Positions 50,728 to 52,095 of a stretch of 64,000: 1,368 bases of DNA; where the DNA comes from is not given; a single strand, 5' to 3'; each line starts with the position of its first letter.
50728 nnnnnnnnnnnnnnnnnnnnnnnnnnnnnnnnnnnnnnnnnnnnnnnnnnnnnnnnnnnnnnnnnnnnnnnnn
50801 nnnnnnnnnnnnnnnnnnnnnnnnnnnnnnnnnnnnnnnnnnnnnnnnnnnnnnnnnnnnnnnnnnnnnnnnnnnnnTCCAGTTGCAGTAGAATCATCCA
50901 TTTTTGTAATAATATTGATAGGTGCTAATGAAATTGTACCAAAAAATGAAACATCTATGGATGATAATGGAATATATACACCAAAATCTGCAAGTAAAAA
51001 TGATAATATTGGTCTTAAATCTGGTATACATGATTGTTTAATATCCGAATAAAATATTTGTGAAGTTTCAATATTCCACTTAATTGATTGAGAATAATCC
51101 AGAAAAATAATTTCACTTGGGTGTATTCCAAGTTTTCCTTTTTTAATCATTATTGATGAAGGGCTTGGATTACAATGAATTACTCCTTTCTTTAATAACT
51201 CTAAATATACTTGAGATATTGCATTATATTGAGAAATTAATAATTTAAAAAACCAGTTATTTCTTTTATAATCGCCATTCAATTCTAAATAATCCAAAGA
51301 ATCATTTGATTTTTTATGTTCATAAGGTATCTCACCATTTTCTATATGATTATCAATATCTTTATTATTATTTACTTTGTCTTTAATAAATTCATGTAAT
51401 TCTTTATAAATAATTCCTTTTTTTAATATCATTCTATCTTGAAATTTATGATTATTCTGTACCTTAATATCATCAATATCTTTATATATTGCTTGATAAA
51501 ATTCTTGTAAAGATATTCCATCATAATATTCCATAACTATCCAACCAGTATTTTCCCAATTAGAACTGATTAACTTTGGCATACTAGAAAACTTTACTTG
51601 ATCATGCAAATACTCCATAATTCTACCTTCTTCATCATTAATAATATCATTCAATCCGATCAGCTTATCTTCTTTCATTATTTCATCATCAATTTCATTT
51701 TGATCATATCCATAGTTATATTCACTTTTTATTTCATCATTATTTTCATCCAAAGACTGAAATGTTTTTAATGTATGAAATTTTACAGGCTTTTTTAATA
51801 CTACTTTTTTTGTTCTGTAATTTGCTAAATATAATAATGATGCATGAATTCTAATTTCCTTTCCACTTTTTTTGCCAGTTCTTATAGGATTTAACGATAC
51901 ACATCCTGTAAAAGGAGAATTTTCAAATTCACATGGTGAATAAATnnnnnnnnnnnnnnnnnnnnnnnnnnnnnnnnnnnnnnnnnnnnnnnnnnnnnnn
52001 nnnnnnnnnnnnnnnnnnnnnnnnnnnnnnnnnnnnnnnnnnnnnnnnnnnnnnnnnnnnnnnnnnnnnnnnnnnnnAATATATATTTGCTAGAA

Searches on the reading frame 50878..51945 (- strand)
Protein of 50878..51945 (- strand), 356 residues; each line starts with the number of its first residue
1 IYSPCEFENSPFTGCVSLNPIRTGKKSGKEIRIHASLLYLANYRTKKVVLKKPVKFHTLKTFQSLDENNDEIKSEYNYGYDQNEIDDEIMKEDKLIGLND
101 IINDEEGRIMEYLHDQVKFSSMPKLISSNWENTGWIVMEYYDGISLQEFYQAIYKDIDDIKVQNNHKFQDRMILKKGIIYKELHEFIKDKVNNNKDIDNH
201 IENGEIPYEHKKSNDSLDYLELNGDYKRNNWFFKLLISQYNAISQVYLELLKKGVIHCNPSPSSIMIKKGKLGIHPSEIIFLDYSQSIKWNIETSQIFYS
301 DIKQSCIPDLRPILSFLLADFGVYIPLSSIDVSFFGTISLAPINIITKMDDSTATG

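Call 37: predict_structure(alignment_id=A2)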
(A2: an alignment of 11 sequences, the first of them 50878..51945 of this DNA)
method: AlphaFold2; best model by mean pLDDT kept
length: 356 residues; sequences in the alignment: 11
mean_pLDDT: 43.3   pTM: 0.39
mean pLDDT of the five models: 43.3, 40.4, 39.9, 36.8, 33.5
residues with pLDDT >= 90: 0; 70-90: 40; 50-70: 29; < 50: 287
segments of 3 or more residues with pLDDT < 50: 20-35, 55-101, 116-122, 142-356
pLDDT, mean of each block of 10 residues (from residue 1): 74 72 45 58 78 52 34 31 36 40 55 48 67 73 46 42 42 43 42 40 34 34 40 40 40 34 29 31 31 27 34 39 32 31 27 32
secondary structure, 60 per line:
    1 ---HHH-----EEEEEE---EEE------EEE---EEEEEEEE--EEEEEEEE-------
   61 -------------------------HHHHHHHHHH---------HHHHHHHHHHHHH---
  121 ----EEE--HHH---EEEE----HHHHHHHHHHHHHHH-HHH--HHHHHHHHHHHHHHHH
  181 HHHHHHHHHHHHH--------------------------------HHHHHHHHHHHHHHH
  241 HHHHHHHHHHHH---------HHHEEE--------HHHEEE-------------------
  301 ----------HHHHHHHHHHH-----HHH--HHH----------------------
elements in order: E12-17 E21-23 E30-32 E36-43 E46-53 H86-95 H105-117 E125-127 E136-139 H144-158 H165-193 H226-252 E265-267 E279-281 H311-321

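Call 40: search_solved_structures(query=A2, max_evalue=10, show_alignments=3)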
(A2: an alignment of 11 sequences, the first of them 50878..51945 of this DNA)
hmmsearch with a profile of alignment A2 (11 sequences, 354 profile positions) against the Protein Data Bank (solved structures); distinct sequences matched with E-value up to 10: 6.
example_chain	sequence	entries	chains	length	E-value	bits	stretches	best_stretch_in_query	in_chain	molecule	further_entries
9y6s_5X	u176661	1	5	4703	0.36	13.2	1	277-312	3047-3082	Dynein heavy chain, putative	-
6k0j_A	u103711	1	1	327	0.77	12.1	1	215-273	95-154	Dual specificity tyrosine-phosphorylation-regulated kinase 2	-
7dg4_A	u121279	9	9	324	0.96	11.8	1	215-273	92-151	Dual specificity tyrosine-phosphorylation-regulated kinase 2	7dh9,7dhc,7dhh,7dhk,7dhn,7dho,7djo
7dh3_A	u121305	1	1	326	0.97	11.8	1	215-273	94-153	Dual specificity tyrosine-phosphorylation-regulated kinase 2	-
7dhv_A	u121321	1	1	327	0.98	11.8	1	215-273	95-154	Dual specificity tyrosine-phosphorylation-regulated kinase 2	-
4gyg_A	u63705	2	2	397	4.9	9.5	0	238-298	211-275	Rio2 kinase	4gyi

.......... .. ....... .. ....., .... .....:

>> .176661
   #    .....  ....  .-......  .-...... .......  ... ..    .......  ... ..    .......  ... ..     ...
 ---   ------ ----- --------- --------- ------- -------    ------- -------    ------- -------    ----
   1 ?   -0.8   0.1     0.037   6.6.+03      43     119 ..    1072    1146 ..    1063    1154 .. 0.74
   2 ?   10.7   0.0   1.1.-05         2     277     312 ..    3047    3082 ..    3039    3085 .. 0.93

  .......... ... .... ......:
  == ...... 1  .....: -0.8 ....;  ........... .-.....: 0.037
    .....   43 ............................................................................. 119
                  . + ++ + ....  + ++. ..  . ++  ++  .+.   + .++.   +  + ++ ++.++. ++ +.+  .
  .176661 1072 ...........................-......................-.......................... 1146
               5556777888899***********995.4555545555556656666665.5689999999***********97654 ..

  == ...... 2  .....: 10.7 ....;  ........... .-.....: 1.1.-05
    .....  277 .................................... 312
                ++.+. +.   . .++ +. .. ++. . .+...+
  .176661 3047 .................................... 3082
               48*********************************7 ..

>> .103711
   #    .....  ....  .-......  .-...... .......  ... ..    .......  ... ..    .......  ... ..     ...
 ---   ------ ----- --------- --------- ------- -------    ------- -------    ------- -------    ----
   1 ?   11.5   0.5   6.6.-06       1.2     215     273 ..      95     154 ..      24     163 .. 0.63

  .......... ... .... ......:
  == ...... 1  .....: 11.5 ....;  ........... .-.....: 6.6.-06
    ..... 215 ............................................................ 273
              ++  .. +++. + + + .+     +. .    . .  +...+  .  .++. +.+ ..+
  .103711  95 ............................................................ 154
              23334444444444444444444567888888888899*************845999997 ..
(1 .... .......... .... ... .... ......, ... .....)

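Call 41: search_protein_families(library=ncbifam, alignment_id=A2, max_evalue=10)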
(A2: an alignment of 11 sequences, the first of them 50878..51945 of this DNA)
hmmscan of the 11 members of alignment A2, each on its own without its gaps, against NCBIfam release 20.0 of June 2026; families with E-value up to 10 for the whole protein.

A. member 1, window:50878-51945:- (356 aa): 0 families

B. families by the number of members that match (of 11 scanned): 2 families
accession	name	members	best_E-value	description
NF009697.0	PRK13222.1-4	2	0.19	phosphoglycolate phosphatase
NF049912.1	SF0329_fam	1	0.15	SF0329 family protein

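Call 46: fold_search(model_id=the predicted structure, library=pdb)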
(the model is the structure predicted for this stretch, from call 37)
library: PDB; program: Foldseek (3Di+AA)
matches with E <= 10: 159; with E <= 0.001: 0
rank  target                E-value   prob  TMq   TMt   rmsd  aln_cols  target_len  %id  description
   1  3i1a_B                1.9e-01  0.20  0.18  0.20  18.0       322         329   12  Crystal Structure of apo Spectinomycin Phosphotransferase, APH(9)-Ia (released 2010-01-19)
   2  3i0o                  2.0e-01  0.16  0.15  0.17  19.4       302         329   12  Crystal Structure of Spectinomycin Phosphotransferase, APH(9)-Ia, in complex with ADP and Spectinomcyin (released 2010-01-19)
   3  4ocj                  2.1e-01  0.33  0.15  0.15   9.8       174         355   10  N-acetylhexosamine 1-phosphate kinase in complex with GlcNAc (released 2014-05-14)
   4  4r7b_B                2.5e-01  0.69  0.17  0.21   7.4       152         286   13  Crystal structure of pneumococcal LicA in complex with choline (released 2015-08-12)
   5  4wh1                  2.7e-01  0.35  0.16  0.16   7.7       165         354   12  N-Acetylhexosamine 1-kinase (ligand free) (released 2015-02-11)
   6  4ocv                  3.0e-01  0.18  0.12  0.12  12.4       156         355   11  N-acetylhexosamine 1-phosphate kinase_ATCC15697 in complex with GlcNAc and AMPPNP (released 2014-05-14)
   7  4wh2                  3.2e-01  0.33  0.16  0.16   7.6       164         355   12  N-acetylhexosamine 1-kinase in complex with ADP (released 2015-02-18)
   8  4ocu                  3.4e-01  0.28  0.15  0.15   8.3       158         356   11  N-acetylhexosamine 1-phosphate kinase_ATCC15697 in complex with GlcNAc (released 2014-05-14)
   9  2pun_B                4.3e-01  0.38  0.16  0.15   7.3       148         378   12  Structures of 5-methylthioribose kinase reveal substrate specificity and unusual mode of nucleotide binding (released 2007-05-22)
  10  8e9b_D                4.3e-01  0.13  0.12  0.13  21.0       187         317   12  Cryo-EM structure of S. pombe Arp2/3 complex in the branch junction (released 2023-02-01)
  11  5gz9                  4.8e-01  0.16  0.13  0.16  10.7       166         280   13  Crystal structure of catalytic domain of Protein O-mannosyl Kinase in complexes with AMP-PNP, Magnesium ions and glycope (released 2017-03-29)
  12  4jin                  5.1e-01  0.16  0.15  0.20  13.4       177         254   16  X-ray crystal structure of Archaeoglobus fulgidus Rio1 bound to (2E)-N-benzyl-2-cyano-3-(pyridine-4-yl)acrylamide (WP108 (released 2013-04-24)
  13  4wh3                  5.8e-01  0.18  0.16  0.16  10.0       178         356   11  N-acetylhexosamine 1-kinase in complex with ATP (released 2015-02-18)
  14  4l3p                  6.5e-01  0.30  0.14  0.17  11.9       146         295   14  Crystal Structure of 2-(1-benzothiophen-7-yl)-4-[1-(piperidin-4-yl)-1H-pyrazol-4-yl]furo[2,3-c]pyridin-7-amine bound to  (released 2013-06-19)
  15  2yiy                  6.9e-01  0.41  0.13  0.15  10.3       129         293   14  Crystal structure of compound 8 bound to TAK1-TAB (released 2012-05-23)
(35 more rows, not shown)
